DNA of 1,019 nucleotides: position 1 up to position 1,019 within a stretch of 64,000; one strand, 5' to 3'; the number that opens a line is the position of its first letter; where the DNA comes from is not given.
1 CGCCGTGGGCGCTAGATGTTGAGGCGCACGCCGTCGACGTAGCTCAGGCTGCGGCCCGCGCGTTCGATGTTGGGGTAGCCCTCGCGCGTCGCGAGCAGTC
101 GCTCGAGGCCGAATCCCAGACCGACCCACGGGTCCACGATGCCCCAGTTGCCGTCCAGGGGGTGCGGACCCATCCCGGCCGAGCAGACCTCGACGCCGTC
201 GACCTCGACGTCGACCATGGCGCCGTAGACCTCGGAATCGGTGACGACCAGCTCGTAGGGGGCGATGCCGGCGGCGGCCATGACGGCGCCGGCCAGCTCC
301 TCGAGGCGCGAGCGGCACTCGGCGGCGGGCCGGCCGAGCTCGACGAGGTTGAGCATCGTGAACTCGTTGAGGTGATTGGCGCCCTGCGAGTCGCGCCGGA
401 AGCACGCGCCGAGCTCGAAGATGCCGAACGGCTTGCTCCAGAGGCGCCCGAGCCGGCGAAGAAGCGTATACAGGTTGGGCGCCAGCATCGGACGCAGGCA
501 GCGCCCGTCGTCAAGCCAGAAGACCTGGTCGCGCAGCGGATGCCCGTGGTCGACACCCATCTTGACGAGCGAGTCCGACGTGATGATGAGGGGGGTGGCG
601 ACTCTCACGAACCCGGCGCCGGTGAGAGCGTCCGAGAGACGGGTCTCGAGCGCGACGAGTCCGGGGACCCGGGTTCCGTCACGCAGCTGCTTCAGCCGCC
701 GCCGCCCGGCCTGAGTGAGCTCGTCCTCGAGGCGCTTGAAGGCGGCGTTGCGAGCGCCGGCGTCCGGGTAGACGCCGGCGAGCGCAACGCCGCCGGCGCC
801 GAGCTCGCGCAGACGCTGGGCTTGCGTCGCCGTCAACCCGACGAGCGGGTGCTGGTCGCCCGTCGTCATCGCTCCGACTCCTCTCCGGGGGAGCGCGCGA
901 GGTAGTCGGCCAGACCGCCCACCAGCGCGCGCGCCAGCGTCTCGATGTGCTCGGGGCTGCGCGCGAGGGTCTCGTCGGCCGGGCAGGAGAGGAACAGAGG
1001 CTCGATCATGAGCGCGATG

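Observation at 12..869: Intact pyrrolysyl-tRNA synthetase catalytic subunit (PylSc) in a 72% GC genome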

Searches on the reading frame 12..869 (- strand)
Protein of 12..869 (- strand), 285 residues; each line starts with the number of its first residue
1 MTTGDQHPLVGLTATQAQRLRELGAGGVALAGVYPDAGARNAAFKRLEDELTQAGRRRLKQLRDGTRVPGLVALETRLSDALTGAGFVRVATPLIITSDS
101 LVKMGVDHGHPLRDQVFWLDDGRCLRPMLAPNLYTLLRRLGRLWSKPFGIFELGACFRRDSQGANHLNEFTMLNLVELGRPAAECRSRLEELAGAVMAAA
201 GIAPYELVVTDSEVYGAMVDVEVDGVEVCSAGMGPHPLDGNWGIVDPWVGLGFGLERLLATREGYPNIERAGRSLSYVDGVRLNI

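Call 4: search_protein_families(library=ncbifam, proteins=[window:15-869:-], max_evalue=1)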
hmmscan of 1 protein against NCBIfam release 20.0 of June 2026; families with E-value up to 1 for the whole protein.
window:15-869:- (285 aa): 18 families
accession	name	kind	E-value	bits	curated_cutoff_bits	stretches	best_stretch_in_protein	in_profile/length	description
TIGR02367.1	PylS_Cterm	equivalog_domain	3.6e-95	317.9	178.15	1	44-285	1-242/242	pyrrolysine--tRNA(Pyl) ligase large subunit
NF007083.1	PRK09537.1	equivalog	1.6e-68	231.7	550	1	38-284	181-424/425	pyrrolysine--tRNA(Pyl) ligase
NF051887.1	PheS_related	equivalog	4.4e-09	35.9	300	1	91-268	38-225/349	PheS-related mystery ligase SrmL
TIGR00462.1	genX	equivalog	1.6e-05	24.5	286.9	1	149-198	75-124/304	EF-P lysine aminoacylase EpmA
NF008953.0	PRK12295.1-6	equivalog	0.00023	20.3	384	1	70-220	11-159/384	ATP phosphoribosyltransferase regulatory subunit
TIGR00468.1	pheS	equivalog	0.0017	17.6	237.45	1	145-259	178-299/324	phenylalanine--tRNA ligase subunit alpha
TIGR00442.1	hisS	equivalog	0.005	15.9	286.75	1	74-211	20-161/406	histidine--tRNA ligase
NF008948.0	PRK12295.1-1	equivalog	0.0054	15.8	622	1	90-219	25-152/376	ATP phosphoribosyltransferase regulatory subunit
NF006828.0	PRK09350.1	equivalog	0.0099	15.2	264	1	149-175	91-117/325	elongation factor P--(R)-beta-lysine ligase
NF003483.0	PRK05159.1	equivalog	0.025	13.4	353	0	150-174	206-231/438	aspartate--tRNA(Asn) ligase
NF003210.0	PRK04172.1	equivalog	0.033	13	350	1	140-259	346-468/496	phenylalanine--tRNA ligase subunit alpha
TIGR00472.1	pheT_bact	equivalog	0.043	12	402.65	1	75-173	497-592/798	phenylalanine--tRNA ligase subunit beta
NF002821.0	PRK02983.1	equivalog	0.055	11.4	742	1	78-175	788-874/1102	bifunctional lysylphosphatidylglycerol synthetase/lysine--tRNA ligase LysX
TIGR00443.1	hisZ_biosyn_reg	equivalog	0.092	11.8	271.65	1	74-219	14-159/314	ATP phosphoribosyltransferase regulatory subunit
NF003029.0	PRK03910.1-1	equivalog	0.15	11.4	610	1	176-260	126-211/328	D-cysteine desulfhydrase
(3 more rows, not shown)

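Call 5: search_protein_families(library=pfam, proteins=[window:15-869:-], max_evalue=1)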
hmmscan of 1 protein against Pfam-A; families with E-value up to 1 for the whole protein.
window:15-869:- (285 aa): 4 families
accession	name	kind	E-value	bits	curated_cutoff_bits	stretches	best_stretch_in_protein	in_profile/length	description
PF01409.25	tRNA-synt_2d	-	1.3e-07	31.8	19.8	1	75-269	23-233/246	tRNA synthetases class II core domain (F)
PF00152.25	tRNA-synt_2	-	0.0062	16.1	25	1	149-175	93-119/308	tRNA synthetases class II (D, K and N)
PF17759.6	tRNA_synthFbeta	-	0.03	14.2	22.4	1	74-181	21-129/214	Phenylalanyl tRNA synthetase beta chain CLM domain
PF13393.11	tRNA-synt_His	-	0.068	12.8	25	1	73-217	15-158/308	Histidyl-tRNA synthetase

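Call 7: find_encoding_contigs(protein=window:12-869:-, flank=10000, max_places=10)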
Protein window:12-869:- (285 aa): no gene with exactly this product is on record in the collection.

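Call 9: find_homologous_proteins(query=window:15-869:-, max_evalue=1e-10)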
Query window:15-869:- (285 aa): 2048 proteins with E <= 1e-10 among 8000 candidates; the best 120 are listed.
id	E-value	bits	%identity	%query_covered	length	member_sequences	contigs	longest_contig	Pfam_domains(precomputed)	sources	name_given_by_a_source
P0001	2.1e-187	639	100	100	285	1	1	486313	PF01409.26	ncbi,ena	-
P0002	1.7e-170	584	91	100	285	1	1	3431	PF01409.26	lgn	-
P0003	1.3e-158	545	86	100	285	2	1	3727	PF01409.26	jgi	-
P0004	8.9e-157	539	85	100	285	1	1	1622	PF01409.26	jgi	jgi:phenylalanyl-tRNA synthetase alpha chain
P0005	2.8e-151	521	81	100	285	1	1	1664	PF01409.26,PF17759.7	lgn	-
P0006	2.5e-146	504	80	96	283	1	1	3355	PF01409.26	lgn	-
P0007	1.6e-145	502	82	96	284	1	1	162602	PF01409.26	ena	-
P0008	1.7e-143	495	80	97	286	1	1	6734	PF01409.26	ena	-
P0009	3.0e-143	494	81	96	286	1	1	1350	PF01409.26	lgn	-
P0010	3.5e-143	494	81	96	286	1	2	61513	PF01409.26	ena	-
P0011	9.5e-143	493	80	96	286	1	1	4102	PF01409.26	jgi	jgi:pyrrolysyl-tRNA synthetase-like protein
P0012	1.4e-142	492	80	96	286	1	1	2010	PF01409.26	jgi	-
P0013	1.5e-142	492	80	96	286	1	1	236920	PF01409.26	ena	-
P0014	1.6e-142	492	77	100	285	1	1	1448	PF01409.26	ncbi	-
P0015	1.7e-142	492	81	96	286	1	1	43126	PF01409.26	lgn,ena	-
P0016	1.9e-142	492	81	96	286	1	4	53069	PF01409.26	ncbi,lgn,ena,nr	ncbi:MAG TPA: pyrrolysine--tRNA(Pyl) ligase large subunit [Thermoleophilia bacterium]|nr:pyrrolysine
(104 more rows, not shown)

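Call 10: find_encoding_contigs(protein=P0001, flank=10000, max_places=4)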
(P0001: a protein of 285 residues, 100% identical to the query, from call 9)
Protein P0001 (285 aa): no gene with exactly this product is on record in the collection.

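Call 11: find_related_loci(query=window:15-869:-, collection=genome_contigs, flank=10000)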
Query window:15-869:- (285 aa) in genome_contigs; peptide patterns used: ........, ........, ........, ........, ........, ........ (x = any residue, [..] = any of these).
161 stretches matched a pattern; 59 encode a relative of the query (tblastn E <= 1e-3); 58 distinct loci.
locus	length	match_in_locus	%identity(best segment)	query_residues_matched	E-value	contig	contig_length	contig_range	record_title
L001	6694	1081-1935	76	1-285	2e-145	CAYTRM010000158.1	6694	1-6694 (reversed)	MAG TPA_asm: uncultured Thermoleophilia bacterium isolate SRP178699_co1_90 genome assembly, contig: NODE_16496_length_66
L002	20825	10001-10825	80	11-285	8e-145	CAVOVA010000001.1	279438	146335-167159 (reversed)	MAG: uncultured Thermoleophilia bacterium isolate MFD09779.bin.2.149 genome assembly, contig: contig_15312, whole genome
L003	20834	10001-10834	79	8-285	7e-144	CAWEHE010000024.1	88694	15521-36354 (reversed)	MAG: uncultured Thermoleophilia bacterium isolate MFD02979.bin.1.60 genome assembly, contig: contig_56038, whole genome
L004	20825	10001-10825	80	11-285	1e-143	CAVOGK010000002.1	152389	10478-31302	MAG: uncultured Thermoleophilia bacterium isolate MFD09779.bin.3.322 genome assembly, contig: contig_15313, whole genome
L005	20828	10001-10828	80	10-285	4e-143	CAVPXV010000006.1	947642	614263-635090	MAG: uncultured Thermoleophilia bacterium isolate MFD01872.bin.1.273 genome assembly, contig: contig_38274, whole genome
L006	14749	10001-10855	76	1-285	2e-142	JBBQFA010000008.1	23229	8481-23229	MAG: Thermoleophilia bacterium isolate Co_metawrap_1062 Cmw_1062_k141_1531183_length_23229_cov_11.0000, whole genome sho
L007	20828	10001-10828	78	10-285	1e-141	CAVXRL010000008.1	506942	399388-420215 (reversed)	MAG: uncultured Actinomycetes bacterium isolate MFD01721.bin.1.253 genome assembly, contig: contig_4140, whole genome sh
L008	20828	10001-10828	76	10-285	5e-139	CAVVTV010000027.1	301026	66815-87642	MAG: uncultured Thermoleophilia bacterium isolate MFD04492.bin.1.102 genome assembly, contig: contig_9493, whole genome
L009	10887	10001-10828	76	10-285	1e-138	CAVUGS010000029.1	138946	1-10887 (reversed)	MAG: uncultured Thermoleophilia bacterium isolate MFD02159.bin.2.70 genome assembly, contig: contig_8470, whole genome s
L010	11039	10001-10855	75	3-285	4e-138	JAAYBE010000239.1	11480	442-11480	MAG: Actinomycetota bacterium isolate AS06rmzACSIP_249 253328_AS06, whole genome shotgun sequence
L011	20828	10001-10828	77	10-285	3e-138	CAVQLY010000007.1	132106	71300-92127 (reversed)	MAG: uncultured Thermoleophilia bacterium isolate MFD02979.bin.3.261 genome assembly, contig: contig_20867, whole genome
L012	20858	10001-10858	74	1-285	2e-138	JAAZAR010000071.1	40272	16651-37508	MAG: Actinomycetota bacterium isolate AS06rmzACSIP_445 519853_AS06, whole genome shotgun sequence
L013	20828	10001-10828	76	10-285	3e-138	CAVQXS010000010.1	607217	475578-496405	MAG: uncultured Thermoleophilia bacterium isolate MFD05942.bin.2.81 genome assembly, contig: contig_4561, whole genome s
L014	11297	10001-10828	75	10-285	1e-137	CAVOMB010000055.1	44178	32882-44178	MAG: uncultured Thermoleophilia bacterium isolate MFD10097.bin.2.18 genome assembly, contig: contig_21102, whole genome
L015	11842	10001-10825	81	11-285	3e-137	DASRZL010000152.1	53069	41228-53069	MAG TPA_asm: Thermoleophilia bacterium isolate SMAG_U14282 k141_3071363, whole genome shotgun sequence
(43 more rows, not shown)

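Call 12: list_cluster_members(proteins=[P0001, P0007, P0016])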
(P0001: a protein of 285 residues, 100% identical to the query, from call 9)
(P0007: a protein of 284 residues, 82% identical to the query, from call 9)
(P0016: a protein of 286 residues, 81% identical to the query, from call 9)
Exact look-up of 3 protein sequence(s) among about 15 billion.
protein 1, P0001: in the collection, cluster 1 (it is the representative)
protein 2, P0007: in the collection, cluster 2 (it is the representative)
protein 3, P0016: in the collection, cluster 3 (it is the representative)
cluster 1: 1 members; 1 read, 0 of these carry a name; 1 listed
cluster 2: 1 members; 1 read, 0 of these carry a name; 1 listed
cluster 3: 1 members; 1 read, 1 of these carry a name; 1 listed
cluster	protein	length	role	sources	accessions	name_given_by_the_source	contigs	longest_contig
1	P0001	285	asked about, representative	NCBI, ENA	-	-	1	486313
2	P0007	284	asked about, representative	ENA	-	-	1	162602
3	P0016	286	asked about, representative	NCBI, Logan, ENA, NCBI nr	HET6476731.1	MAG TPA: pyrrolysine--tRNA(Pyl) ligase large subunit [Thermoleophilia bacterium] | pyrrolysine--tRNA(Pyl) ligase large subunit [Thermoleophilia bacterium]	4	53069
